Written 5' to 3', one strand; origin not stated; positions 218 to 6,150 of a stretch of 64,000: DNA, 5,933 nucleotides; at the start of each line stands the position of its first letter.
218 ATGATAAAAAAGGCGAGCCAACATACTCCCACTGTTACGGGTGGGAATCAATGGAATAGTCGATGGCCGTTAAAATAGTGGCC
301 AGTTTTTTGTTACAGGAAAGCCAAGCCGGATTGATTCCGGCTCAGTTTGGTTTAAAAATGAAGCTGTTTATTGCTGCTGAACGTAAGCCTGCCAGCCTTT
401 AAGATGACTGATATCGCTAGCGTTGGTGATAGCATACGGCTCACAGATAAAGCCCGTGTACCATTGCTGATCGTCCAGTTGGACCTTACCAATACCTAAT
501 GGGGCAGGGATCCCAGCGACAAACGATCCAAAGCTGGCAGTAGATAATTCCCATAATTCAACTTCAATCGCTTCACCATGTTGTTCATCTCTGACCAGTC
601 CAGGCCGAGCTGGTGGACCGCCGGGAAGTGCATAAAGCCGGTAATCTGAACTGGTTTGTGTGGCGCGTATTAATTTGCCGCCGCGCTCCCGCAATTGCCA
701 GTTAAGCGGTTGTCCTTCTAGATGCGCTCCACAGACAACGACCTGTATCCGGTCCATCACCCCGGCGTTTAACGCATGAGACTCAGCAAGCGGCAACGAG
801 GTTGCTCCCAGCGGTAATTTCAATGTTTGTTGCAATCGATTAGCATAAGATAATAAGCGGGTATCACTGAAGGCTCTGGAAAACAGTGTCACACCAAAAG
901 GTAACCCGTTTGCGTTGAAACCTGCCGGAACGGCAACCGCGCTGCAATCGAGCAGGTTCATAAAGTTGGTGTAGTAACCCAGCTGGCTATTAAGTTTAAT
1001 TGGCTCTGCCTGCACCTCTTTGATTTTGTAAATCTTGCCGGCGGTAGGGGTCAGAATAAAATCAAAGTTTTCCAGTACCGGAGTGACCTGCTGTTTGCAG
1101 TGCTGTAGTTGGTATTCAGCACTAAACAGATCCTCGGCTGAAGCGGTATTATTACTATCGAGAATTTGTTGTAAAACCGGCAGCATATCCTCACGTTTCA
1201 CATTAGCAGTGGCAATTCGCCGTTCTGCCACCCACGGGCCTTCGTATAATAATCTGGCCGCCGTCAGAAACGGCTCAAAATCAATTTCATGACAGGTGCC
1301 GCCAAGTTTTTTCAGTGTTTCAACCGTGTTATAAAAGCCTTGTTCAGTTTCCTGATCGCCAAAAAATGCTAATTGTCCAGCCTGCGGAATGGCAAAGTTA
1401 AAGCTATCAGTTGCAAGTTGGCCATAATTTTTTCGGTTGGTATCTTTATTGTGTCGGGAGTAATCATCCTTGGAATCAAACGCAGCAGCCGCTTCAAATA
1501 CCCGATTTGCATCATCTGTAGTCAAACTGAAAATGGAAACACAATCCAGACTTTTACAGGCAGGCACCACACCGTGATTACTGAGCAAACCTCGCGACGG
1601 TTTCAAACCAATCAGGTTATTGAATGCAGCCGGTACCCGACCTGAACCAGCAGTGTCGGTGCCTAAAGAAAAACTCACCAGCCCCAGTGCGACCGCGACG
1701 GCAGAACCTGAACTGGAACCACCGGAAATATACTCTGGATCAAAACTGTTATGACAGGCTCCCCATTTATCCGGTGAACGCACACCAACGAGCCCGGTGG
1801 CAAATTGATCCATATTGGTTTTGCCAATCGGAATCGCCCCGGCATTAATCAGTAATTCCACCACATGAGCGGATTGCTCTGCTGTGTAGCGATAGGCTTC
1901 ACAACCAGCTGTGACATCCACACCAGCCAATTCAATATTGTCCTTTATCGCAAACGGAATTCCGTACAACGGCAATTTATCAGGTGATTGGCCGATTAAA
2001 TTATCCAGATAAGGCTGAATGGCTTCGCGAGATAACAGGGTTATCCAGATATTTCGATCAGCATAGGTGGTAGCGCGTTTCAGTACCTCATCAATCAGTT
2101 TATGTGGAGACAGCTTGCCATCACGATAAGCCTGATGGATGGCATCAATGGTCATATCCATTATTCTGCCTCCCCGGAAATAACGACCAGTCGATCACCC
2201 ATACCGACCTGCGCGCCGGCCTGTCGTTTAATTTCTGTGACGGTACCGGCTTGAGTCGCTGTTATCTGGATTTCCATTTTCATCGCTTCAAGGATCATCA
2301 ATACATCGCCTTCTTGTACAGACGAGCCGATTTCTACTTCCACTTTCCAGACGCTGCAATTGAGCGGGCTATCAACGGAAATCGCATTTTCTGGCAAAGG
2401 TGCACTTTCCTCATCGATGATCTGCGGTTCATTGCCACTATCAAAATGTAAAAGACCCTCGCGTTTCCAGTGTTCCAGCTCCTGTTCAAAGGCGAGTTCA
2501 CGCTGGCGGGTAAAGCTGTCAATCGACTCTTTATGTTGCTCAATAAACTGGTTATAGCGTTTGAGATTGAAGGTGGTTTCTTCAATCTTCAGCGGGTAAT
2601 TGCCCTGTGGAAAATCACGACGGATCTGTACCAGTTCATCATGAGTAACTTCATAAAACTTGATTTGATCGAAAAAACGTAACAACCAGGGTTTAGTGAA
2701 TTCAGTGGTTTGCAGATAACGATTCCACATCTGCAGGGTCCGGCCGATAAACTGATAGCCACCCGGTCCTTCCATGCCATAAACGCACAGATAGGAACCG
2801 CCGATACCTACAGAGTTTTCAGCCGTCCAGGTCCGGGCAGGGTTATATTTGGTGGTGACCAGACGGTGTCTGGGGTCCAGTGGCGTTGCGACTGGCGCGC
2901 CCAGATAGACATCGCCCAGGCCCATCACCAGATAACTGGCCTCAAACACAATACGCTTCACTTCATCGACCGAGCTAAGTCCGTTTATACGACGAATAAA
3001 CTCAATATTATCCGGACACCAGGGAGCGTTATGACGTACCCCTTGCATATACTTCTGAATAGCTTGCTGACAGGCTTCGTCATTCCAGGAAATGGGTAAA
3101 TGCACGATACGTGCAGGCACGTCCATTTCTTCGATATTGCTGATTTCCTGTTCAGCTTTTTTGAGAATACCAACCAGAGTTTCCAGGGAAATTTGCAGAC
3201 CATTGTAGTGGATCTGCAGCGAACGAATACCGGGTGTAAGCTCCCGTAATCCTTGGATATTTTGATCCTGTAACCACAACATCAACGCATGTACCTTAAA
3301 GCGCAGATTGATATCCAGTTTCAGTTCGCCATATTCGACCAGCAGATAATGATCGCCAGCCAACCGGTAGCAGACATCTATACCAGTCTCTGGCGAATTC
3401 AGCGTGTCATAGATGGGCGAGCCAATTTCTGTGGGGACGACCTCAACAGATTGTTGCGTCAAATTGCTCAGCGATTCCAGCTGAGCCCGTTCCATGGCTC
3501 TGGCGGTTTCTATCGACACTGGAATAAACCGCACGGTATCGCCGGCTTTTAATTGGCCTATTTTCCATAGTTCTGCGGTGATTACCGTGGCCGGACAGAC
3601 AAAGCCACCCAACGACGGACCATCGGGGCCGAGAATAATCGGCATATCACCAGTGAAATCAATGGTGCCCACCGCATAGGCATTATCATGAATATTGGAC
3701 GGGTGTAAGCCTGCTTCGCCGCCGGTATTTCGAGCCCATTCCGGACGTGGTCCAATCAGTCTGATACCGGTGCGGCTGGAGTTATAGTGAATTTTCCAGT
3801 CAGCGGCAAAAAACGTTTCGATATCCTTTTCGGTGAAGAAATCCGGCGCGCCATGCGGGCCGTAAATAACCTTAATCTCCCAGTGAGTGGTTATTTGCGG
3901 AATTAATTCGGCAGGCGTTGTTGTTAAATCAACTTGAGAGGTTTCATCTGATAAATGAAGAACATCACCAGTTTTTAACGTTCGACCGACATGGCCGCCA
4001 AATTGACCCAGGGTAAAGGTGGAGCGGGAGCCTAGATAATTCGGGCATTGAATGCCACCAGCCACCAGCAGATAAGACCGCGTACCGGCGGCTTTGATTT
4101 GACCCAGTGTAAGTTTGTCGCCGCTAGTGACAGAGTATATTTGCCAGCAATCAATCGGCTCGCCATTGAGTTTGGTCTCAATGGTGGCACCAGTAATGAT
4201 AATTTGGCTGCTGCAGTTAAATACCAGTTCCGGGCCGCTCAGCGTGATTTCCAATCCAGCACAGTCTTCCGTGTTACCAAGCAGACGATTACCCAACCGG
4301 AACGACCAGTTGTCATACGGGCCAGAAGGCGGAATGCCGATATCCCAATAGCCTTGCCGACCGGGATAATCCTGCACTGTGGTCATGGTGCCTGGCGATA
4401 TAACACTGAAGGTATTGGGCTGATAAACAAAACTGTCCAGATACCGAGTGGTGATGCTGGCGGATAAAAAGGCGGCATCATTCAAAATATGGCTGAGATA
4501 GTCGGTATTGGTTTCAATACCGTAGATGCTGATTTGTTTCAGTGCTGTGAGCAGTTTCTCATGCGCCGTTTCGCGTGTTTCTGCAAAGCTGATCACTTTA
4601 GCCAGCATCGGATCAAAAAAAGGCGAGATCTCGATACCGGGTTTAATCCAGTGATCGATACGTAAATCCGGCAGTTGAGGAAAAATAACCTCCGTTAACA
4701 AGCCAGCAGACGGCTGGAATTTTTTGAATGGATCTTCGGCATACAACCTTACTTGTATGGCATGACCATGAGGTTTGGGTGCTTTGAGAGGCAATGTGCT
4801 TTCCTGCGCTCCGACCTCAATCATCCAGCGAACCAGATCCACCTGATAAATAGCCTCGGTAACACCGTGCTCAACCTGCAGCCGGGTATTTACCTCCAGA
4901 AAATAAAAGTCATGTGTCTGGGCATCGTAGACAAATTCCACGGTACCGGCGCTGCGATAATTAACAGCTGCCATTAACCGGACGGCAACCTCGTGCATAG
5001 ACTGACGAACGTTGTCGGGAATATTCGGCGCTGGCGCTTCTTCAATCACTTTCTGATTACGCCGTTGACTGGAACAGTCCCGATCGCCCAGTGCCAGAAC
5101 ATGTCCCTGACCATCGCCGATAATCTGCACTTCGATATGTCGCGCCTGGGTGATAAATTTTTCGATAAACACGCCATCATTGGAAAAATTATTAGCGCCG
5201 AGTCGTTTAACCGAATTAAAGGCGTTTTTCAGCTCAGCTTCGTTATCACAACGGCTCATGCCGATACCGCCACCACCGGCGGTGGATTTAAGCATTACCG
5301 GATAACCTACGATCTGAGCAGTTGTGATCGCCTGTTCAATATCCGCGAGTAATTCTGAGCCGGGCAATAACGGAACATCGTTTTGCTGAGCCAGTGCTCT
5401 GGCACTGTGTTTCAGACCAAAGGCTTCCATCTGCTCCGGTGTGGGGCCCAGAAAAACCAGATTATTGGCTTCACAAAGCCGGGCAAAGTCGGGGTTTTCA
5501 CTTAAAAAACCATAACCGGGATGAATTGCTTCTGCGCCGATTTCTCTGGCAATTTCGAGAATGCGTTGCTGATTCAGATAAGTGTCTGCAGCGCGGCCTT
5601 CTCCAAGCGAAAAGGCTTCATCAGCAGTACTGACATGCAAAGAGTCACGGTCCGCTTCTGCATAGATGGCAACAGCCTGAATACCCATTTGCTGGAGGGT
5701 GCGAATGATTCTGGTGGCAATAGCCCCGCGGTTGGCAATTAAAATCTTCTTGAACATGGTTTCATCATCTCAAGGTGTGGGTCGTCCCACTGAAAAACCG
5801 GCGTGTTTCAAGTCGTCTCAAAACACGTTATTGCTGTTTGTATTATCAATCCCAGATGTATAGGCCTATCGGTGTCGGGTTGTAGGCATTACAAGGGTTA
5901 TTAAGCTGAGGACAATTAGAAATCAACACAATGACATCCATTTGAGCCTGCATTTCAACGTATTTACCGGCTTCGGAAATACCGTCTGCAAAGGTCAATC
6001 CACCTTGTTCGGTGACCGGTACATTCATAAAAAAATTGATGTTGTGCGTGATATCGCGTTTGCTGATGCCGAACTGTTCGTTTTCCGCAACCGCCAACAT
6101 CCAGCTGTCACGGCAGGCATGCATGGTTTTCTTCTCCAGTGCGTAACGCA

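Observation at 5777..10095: One guanidine operon carries two different guanidine riboswitch classes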

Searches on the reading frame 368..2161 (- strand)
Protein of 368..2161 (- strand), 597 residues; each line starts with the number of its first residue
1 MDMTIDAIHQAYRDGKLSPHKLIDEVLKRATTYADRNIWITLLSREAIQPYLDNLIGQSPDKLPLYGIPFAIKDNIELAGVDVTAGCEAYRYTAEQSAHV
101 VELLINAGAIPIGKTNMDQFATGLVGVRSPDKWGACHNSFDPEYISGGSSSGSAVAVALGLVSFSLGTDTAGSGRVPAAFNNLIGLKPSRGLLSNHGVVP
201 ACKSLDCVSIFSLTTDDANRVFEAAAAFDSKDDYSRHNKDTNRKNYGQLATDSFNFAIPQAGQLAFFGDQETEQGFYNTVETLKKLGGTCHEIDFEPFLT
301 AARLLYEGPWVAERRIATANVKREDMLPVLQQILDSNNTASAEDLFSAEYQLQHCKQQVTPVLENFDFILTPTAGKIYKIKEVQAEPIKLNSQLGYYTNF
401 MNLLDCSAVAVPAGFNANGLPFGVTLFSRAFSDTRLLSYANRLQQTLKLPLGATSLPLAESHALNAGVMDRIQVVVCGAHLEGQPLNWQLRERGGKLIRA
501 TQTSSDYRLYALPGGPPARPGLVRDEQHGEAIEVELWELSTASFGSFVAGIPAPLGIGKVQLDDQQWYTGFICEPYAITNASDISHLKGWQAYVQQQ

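Call 6: search_protein_families(library=ncbifam, proteins=[window:368-2161:-])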
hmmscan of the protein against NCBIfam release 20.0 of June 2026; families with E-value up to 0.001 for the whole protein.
window:368-2161:- (597 aa): 26 families (the best 25 are shown)
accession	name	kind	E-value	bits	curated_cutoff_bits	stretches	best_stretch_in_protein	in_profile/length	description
NF006043.0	PRK08186.1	subfamily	1.7e-245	816.1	487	1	2-596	6-596/600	allophanate hydrolase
TIGR02713.1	allophanate_hyd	equivalog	8.3e-231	767.4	511.05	1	37-595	2-563/563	allophanate hydrolase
TIGR00132.1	gatA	equivalog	4.4e-64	216.9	481.1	2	11-298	4-289/466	Asp-tRNA(Asn)/Glu-tRNA(Gln) amidotransferase subunit GatA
NF006631.0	PRK09201.1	equivalog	9.2e-56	189.5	461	1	3-445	7-453/466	AtzE family amidohydrolase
NF004766.0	PRK06102.1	equivalog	3.4e-54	184.7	559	1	3-446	8-450/455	amidase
NF005688.0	PRK07488.1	equivalog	2.2e-53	181.8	532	1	2-218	10-227/474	indoleacetamide hydrolase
TIGR02715.1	amido_AtzE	subfamily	5.8e-52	177.1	425.75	1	6-446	3-447/452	AtzE family amidohydrolase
NF005460.0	PRK07056.1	subfamily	3.9e-48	164.5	447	1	4-448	9-454/457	amidase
NF004717.0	PRK06061.1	equivalog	5e-48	164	498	1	15-445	29-465/483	amidase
NF004815.0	PRK06169.1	equivalog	2.1e-45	155.2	506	1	2-450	9-462/471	amidase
NF006169.0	PRK08310.1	equivalog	1e-43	150.2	391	1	61-446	22-393/395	amidase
NF005300.0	PRK06828.1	subfamily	4.4e-43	147.4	494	1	2-446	12-481/491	amidase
NF005686.0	PRK07486.1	subfamily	7e-42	143.7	465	1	3-446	14-472/486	amidase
NF005450.0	PRK07042.1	equivalog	1.3e-41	142.6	458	1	2-444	6-449/464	amidase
NF005219.0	PRK06707.1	equivalog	1e-40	139.7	498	1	1-253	69-332/536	amidase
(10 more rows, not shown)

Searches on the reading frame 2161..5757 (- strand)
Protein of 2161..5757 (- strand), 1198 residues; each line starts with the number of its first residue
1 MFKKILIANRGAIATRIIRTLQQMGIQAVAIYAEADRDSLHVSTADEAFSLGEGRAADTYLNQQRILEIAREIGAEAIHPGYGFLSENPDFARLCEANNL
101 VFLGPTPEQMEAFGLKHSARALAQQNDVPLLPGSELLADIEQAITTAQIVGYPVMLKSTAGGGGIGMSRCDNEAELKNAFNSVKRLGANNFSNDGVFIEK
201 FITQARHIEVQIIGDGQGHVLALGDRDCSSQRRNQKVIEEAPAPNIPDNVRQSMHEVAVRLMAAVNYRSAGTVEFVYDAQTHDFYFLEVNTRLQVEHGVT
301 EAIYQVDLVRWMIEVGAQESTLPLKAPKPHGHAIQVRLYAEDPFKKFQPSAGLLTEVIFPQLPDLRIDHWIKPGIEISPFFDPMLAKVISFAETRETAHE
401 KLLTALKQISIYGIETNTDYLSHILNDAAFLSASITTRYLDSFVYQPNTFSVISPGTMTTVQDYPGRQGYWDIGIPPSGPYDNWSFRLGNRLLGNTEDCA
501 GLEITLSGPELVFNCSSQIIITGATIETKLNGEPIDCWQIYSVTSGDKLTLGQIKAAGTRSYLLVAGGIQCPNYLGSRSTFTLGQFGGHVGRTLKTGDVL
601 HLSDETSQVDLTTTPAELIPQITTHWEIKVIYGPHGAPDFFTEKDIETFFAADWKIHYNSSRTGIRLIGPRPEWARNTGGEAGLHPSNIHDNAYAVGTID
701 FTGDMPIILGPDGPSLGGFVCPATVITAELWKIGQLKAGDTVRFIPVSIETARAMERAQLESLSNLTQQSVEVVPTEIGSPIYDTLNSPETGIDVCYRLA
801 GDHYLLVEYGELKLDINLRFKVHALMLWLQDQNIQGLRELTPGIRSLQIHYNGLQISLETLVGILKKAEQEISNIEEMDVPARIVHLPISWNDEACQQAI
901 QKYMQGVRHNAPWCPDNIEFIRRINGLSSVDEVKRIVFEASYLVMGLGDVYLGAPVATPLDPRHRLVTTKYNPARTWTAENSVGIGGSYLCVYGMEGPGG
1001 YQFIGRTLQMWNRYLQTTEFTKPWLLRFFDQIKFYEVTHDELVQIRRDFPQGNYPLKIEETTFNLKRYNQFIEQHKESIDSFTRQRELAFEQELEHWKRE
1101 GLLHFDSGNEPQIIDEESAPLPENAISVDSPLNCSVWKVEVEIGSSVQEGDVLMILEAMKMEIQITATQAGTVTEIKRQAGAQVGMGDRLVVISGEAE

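Call 6: search_protein_families(library=ncbifam, proteins=[window:2161-5757:-])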
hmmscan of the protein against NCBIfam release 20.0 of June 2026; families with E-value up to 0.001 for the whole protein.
window:2161-5757:- (1198 aa): 48 families (the best 25 are shown)
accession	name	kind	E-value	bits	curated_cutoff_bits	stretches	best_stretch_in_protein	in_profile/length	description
TIGR02712.1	urea_carbox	equivalog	0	1845.9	1303.85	1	2-1193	1-1200/1201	urea carboxylase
NF009554.0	PRK12999.1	equivalog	3.3e-167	558.4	965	2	1-442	4-454/1147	pyruvate carboxylase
NF006367.0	PRK08591.1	subfamily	1.8e-156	521.4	597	1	1-445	1-446/451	acetyl-CoA carboxylase biotin carboxylase subunit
NF006406.0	PRK08654.1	equivalog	9.8e-150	499.3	739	1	1-442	1-442/499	acetyl-CoA carboxylase biotin carboxylase subunit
TIGR00514.1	accC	equivalog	3e-147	491.1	626.5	1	1-442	1-443/449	acetyl-CoA carboxylase biotin carboxylase subunit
TIGR01235.1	pyruv_carbox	equivalog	2.3e-143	479.1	1114.45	2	4-442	1-450/1143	pyruvate carboxylase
NF009471.0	PRK12833.1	equivalog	7.6e-142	473.1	686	1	3-446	6-450/467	acetyl-CoA carboxylase biotin carboxylase subunit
NF004085.0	PRK05586.1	equivalog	1.2e-139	466.1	723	1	1-442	1-443/448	acetyl-CoA carboxylase biotin carboxylase subunit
NF005525.0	PRK07178.1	equivalog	1.1e-134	449.6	768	1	1-443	1-442/471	acetyl-CoA carboxylase biotin carboxylase subunit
NF006286.0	PRK08462.1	equivalog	2.8e-131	438.4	740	1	2-442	4-443/445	acetyl-CoA carboxylase biotin carboxylase subunit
NF006287.0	PRK08463.1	equivalog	3.3e-126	421.9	775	1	1-442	1-443/479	acetyl-CoA carboxylase subunit A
TIGR00724.1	urea_amlyse_rel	domain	3.2e-93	312.2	230.2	1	451-768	3-309/315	5-oxoprolinase/urea amidolyase family protein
NF045499.1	PxpC_5OPro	equivalog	3.9e-47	161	500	1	451-767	3-303/306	5-oxoprolinase subunit PxpC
NF010643.0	PRK14040.1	subfamily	8.7e-18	64.1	892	1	1119-1193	520-594/595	oxaloacetate decarboxylase subunit alpha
NF006079.0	PRK08225.1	equivalog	1.5e-15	57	95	1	1132-1193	8-69/70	acetyl-CoA carboxylase biotin carboxyl carrier protein subunit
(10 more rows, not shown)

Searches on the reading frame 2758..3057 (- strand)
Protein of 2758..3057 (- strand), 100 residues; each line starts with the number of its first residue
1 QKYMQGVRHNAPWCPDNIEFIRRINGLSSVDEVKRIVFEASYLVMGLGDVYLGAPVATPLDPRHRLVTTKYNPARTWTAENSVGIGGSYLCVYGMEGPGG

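Call 76: search_solved_structures(query=window:2758-3057:-, show_alignments=2, max_evalue=0.001)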
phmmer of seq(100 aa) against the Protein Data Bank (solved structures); distinct sequences matched with E-value up to 0.001: 2.
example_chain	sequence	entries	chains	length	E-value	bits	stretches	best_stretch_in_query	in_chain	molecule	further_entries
3va7_A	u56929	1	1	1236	2e-32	114.7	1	2-100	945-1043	KLLA0E08119p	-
5i8i_A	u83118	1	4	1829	3.5e-32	113.9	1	2-100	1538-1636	Urea Amidolyase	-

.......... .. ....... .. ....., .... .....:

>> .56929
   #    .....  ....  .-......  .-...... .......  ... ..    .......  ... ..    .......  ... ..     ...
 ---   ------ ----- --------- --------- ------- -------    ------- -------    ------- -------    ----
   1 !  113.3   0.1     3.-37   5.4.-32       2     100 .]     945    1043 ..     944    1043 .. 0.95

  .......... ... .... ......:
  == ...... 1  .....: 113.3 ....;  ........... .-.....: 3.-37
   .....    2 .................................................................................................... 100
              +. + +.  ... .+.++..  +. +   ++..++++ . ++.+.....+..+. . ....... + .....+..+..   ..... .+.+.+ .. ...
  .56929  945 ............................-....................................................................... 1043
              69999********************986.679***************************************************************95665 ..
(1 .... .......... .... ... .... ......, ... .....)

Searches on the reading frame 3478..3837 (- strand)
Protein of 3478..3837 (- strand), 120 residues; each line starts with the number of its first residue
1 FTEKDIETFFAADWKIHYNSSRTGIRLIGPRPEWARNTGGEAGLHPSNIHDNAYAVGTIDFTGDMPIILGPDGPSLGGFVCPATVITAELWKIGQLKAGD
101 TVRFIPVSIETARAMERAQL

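Call 75: search_solved_structures(query=window:3478-3837:-, show_alignments=3, max_evalue=0.001)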
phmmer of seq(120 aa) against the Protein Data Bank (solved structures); distinct sequences matched with E-value up to 0.001: 5.
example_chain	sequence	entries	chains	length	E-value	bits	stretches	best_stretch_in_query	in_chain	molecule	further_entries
3va7_A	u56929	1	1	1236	4.4e-48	165.8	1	1-119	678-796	KLLA0E08119p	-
5i8i_A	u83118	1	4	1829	7.2e-48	165.1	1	1-119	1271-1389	Urea Amidolyase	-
9yx5_V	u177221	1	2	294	2.1e-06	31.2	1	9-104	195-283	Allophanate hydrolase subunit 2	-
3mml_A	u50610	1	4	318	2.4e-06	31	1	9-104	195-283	Allophanate hydrolase subunit 2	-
5dud_A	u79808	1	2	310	0.00014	25.3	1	7-114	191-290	YbgK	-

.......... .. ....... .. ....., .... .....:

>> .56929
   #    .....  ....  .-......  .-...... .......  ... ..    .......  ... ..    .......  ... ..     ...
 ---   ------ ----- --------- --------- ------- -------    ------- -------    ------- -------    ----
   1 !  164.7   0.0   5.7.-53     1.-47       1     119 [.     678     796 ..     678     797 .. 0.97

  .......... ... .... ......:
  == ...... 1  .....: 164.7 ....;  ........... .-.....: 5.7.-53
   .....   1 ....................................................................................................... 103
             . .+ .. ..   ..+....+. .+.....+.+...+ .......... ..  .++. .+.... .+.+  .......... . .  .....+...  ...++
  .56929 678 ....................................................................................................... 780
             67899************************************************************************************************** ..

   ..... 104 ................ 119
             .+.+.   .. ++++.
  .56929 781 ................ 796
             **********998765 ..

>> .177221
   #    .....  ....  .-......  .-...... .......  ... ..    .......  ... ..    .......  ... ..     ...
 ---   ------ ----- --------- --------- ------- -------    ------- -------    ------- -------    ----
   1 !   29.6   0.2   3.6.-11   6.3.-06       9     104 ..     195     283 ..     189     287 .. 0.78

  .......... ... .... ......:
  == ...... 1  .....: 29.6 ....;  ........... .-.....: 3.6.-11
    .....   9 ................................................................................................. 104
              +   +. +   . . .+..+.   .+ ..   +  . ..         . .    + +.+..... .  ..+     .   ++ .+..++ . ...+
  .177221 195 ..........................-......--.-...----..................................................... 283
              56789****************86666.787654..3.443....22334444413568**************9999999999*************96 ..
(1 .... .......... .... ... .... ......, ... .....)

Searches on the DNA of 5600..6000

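Call 4: search_rna_families(source=window, start=5600, end=6000, threshold=evalue, max_evalue=10, show_alignments=5)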
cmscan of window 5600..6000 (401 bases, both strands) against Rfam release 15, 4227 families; matches with E-value up to 10: 3.
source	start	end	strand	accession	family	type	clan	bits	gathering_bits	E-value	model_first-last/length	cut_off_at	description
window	5777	5824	-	RF01068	Guanidine-II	Cis-reg; riboswitch;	-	31.9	32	9.4e-05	1-48/48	no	Guanidine-II riboswitch aptamer (mini-ykkC)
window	5752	5772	-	RF01140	sR20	Gene; snRNA; snoRNA; CD-box;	-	12.2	44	8.8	1-56/56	no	Small nucleolar RNA sR20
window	5789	5852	-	RF01563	DdR13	Gene; snRNA; snoRNA; CD-box;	-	12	65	6.6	1-80/80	no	Dictyostelium snoRNA DdR13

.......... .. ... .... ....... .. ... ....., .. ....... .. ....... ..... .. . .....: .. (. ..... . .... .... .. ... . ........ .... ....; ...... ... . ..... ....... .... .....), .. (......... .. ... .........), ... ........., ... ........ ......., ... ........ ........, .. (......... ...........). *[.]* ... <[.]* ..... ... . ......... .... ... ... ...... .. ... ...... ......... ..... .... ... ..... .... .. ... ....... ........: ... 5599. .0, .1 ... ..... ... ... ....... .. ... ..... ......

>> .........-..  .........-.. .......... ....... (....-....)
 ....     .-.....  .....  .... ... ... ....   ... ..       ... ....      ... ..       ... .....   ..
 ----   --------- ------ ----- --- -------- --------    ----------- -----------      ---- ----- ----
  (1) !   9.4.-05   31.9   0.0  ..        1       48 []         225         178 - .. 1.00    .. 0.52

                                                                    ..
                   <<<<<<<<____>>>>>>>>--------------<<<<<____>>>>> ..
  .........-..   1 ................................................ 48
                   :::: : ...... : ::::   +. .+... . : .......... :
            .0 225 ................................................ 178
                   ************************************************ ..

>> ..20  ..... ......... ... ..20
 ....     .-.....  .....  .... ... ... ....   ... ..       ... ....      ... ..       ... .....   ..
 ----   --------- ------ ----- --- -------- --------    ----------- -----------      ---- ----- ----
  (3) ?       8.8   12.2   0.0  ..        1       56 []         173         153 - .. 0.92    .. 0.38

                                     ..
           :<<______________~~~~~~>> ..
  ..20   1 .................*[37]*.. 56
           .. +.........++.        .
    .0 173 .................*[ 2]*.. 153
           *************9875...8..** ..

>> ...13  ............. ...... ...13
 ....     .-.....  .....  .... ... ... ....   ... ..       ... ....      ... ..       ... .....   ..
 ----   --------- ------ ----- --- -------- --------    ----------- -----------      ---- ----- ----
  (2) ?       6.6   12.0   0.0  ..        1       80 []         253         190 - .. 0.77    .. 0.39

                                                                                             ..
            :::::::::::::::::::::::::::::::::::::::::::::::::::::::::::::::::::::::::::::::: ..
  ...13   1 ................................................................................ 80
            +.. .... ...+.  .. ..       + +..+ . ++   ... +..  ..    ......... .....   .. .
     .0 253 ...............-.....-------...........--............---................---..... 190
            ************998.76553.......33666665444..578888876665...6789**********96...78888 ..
